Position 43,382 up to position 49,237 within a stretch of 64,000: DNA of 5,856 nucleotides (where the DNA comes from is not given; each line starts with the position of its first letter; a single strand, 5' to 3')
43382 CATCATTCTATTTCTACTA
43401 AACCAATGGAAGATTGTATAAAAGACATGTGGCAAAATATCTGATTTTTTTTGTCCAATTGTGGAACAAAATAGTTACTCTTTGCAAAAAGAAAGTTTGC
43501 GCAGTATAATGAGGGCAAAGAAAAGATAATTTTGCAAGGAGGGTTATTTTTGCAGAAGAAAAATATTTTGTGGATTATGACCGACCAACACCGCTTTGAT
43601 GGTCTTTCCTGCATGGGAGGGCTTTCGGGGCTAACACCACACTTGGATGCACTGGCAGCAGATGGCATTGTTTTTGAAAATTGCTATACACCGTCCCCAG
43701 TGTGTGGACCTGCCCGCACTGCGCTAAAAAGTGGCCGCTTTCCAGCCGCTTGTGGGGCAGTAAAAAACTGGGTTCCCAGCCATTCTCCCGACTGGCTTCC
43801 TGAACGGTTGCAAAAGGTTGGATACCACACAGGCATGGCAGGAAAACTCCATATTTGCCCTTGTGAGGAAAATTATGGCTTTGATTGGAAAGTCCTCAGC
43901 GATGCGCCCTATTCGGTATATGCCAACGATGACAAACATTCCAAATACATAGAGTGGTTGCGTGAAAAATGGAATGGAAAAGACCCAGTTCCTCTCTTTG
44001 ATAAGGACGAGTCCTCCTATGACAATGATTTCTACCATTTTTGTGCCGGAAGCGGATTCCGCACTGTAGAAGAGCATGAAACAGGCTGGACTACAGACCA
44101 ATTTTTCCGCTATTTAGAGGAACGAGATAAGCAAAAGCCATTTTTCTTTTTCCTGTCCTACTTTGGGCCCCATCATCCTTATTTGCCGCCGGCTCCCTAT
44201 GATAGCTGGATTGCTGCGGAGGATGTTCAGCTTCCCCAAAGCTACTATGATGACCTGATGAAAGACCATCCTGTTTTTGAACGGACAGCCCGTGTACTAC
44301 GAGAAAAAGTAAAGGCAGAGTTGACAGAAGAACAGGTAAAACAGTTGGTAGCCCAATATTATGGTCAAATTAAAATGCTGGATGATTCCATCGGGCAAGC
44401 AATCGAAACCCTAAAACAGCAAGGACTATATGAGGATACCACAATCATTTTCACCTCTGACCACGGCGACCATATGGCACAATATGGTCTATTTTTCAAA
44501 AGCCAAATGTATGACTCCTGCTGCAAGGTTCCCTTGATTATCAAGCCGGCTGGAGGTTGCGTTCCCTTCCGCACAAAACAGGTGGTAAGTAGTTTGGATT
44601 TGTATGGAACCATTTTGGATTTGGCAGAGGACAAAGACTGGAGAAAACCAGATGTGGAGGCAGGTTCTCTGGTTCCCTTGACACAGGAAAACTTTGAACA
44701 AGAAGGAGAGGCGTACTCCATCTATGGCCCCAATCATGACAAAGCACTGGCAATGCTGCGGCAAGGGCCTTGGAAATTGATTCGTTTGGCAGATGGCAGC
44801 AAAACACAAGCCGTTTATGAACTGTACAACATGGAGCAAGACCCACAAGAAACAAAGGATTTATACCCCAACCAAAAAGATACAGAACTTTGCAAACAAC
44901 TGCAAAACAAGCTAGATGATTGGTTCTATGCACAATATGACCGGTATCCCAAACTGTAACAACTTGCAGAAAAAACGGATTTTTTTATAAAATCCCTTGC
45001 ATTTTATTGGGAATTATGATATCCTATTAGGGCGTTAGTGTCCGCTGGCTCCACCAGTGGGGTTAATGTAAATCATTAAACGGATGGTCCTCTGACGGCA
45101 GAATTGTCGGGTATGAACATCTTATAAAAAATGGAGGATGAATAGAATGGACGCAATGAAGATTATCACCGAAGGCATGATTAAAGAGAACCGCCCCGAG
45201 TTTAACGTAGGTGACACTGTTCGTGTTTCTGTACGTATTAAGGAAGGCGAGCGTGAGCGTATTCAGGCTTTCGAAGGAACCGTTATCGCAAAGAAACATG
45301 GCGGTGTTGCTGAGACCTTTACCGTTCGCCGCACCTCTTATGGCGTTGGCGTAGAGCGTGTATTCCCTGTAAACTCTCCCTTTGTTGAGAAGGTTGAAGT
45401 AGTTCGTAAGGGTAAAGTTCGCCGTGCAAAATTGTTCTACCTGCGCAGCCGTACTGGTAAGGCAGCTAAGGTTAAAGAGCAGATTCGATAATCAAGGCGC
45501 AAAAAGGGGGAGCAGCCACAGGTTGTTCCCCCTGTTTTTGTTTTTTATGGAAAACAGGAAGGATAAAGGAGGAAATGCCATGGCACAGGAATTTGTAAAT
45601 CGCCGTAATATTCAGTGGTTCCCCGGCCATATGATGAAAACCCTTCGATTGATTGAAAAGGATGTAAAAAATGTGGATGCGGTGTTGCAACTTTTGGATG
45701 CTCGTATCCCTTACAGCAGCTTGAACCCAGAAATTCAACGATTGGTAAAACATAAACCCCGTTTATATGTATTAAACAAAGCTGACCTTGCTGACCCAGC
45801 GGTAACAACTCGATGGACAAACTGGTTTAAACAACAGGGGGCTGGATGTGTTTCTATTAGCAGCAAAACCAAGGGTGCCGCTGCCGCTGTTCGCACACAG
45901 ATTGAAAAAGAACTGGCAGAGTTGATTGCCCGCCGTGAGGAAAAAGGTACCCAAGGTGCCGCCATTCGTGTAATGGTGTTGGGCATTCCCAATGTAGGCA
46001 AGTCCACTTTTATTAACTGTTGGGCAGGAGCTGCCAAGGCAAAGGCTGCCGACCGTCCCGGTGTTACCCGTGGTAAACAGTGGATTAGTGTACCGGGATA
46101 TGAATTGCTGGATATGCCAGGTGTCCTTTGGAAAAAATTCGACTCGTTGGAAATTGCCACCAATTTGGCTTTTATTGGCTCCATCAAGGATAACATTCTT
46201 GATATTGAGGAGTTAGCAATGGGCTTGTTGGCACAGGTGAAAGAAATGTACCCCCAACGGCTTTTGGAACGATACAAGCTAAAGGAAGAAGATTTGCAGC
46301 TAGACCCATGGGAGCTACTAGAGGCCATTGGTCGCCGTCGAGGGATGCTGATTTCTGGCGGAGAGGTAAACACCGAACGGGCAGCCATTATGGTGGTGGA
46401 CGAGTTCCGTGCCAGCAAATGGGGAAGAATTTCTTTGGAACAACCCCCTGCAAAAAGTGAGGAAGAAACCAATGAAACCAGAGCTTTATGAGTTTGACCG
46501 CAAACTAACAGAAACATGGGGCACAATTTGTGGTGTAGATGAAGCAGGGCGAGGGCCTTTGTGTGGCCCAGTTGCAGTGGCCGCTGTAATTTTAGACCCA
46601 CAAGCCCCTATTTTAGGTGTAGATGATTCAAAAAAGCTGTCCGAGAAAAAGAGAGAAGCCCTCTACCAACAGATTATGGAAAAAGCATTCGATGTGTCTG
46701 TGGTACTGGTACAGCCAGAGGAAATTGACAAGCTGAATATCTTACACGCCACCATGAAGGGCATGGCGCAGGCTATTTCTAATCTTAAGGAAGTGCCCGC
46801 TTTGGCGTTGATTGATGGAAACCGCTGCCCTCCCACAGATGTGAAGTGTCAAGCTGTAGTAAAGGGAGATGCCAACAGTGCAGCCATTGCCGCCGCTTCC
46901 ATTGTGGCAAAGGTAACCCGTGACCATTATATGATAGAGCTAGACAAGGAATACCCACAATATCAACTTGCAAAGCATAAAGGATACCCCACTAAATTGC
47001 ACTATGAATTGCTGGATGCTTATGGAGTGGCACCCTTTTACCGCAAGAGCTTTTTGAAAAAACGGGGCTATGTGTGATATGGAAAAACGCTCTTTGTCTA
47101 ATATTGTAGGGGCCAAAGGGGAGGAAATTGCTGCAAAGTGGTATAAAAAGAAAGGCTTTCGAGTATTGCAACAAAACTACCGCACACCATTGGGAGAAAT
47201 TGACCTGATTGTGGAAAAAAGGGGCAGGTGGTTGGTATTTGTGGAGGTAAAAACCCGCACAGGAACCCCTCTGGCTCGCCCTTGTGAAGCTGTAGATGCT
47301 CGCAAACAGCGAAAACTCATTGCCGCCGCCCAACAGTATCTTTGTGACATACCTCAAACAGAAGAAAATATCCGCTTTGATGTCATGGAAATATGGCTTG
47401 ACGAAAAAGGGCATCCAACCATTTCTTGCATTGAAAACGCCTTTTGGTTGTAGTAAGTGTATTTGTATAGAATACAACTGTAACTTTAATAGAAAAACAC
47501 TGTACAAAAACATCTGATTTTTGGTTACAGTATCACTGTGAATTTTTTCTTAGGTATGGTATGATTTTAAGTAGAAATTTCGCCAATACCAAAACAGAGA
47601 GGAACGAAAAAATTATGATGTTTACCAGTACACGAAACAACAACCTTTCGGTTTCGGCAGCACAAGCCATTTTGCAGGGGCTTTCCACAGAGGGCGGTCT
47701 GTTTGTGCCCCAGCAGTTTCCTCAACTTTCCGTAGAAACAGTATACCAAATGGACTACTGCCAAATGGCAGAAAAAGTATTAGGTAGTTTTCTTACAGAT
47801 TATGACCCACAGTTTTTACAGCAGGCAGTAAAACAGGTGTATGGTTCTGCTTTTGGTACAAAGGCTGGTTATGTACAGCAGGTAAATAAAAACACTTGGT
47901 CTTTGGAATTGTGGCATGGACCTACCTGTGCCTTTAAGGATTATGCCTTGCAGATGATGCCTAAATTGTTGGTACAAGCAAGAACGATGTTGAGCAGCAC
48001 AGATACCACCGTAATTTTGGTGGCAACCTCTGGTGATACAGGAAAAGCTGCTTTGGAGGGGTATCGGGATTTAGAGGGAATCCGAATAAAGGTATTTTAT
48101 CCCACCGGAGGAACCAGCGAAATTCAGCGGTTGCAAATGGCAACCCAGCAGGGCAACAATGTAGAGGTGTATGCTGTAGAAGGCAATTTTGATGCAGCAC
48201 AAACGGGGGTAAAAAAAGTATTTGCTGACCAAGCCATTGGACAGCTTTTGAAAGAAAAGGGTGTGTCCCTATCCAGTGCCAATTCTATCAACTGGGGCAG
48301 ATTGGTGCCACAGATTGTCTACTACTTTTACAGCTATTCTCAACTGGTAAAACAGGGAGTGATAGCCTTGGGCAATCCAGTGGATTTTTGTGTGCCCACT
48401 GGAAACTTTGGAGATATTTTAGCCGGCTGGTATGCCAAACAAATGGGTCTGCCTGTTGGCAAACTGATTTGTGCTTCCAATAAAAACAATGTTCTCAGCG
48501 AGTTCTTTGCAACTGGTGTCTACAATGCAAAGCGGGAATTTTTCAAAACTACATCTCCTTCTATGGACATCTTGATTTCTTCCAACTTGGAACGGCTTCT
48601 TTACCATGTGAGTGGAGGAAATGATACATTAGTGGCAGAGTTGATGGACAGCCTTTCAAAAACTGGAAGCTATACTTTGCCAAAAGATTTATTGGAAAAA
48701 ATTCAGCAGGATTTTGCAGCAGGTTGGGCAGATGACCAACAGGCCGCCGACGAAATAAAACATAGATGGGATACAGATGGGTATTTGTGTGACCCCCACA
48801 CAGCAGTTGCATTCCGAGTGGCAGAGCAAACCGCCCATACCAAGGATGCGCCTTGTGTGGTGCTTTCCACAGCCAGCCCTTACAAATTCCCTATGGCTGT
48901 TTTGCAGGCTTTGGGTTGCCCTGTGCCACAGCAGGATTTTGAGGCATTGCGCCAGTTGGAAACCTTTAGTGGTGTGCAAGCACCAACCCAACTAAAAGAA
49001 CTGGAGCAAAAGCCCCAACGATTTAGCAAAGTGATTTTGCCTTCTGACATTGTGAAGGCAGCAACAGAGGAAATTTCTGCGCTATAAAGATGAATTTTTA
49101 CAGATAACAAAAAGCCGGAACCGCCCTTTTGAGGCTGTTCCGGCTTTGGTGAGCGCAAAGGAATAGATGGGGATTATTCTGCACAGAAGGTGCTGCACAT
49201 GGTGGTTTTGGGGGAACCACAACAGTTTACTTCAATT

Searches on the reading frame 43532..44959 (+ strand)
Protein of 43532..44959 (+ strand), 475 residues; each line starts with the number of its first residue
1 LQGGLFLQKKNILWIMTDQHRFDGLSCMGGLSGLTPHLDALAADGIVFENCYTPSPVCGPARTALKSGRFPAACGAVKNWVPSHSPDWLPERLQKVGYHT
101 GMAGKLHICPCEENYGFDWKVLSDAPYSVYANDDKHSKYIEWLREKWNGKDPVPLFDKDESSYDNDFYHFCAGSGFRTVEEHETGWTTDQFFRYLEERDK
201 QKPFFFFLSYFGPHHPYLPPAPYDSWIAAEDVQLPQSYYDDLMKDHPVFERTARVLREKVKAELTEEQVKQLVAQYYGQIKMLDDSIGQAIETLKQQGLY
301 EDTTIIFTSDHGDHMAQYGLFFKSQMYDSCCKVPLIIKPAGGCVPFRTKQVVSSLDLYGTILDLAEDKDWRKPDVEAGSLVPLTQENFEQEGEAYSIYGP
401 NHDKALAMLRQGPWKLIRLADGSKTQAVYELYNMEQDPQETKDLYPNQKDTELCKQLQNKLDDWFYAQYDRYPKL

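Call 95: search_protein_families(library=pfam, proteins=[window:43532-44959:+], max_evalue=0.000001)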
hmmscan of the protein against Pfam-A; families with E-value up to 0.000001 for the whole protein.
window:43532-44959:+ (475 aa): 3 families
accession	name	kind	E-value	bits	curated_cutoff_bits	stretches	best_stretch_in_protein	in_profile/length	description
PF00884.28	Sulfatase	-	7.4e-49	167.1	25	1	10-365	1-299/301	Sulfatase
PF16347.10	SGSH_C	-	1.2e-14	55.1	29.3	1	317-463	2-150/154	N-sulphoglucosamine sulphohydrolase, C-terminal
PF01663.27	Phosphodiest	-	7.3e-10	39.4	23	1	14-312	3-220/342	Type I phosphodiesterase / nucleotide pyrophosphatase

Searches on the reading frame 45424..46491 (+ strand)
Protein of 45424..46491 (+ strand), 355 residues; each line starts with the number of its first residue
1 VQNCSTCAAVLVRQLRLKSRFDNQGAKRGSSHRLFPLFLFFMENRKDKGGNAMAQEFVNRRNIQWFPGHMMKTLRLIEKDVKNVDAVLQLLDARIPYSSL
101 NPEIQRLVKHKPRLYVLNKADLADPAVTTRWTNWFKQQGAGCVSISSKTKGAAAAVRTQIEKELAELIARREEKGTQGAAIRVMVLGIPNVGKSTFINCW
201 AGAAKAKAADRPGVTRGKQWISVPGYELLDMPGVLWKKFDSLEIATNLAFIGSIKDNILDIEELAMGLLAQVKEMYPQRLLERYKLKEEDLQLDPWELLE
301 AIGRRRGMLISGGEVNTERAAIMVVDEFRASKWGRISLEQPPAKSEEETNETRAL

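Call 95: search_protein_families(library=pfam, proteins=[window:45424-46491:+], max_evalue=0.000001)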
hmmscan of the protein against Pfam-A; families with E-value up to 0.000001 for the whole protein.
window:45424-46491:+ (355 aa): 1 family
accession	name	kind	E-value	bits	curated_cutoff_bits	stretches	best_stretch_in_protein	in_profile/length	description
PF01926.29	MMR_HSR1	-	1.6e-16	60.8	21.9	1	182-242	1-57/113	50S ribosome-binding GTPase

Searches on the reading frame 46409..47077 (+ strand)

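Call 96: search_protein_families(library=pfam, proteins=[window:46409-47077:+], max_evalue=0.000001)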
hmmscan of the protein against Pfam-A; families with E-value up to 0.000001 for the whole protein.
window:46409-47077:+ (222 aa): 1 family
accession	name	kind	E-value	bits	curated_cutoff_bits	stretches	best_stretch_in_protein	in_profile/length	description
PF01351.25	RNase_HII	-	1.6e-41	142.9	25.8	1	41-216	1-197/199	Ribonuclease HII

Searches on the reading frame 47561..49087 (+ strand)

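Call 96: search_protein_families(library=pfam, proteins=[window:47561-49087:+], max_evalue=0.000001)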
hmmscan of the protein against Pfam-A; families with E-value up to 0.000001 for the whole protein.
window:47561-49087:+ (508 aa): 3 families
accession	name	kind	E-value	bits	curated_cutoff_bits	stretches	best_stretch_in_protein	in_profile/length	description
PF14821.11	Thr_synth_N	-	1.9e-15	57.2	25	1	21-94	2-79/79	Threonine synthase N terminus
PF00291.31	PALP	-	1e-14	55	35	1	113-436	25-293/295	Pyridoxal-phosphate dependent enzyme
PF24857.1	THR4_C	-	2.6e-10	40.7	27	1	414-492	1-72/85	Threonine synthase, C-terminal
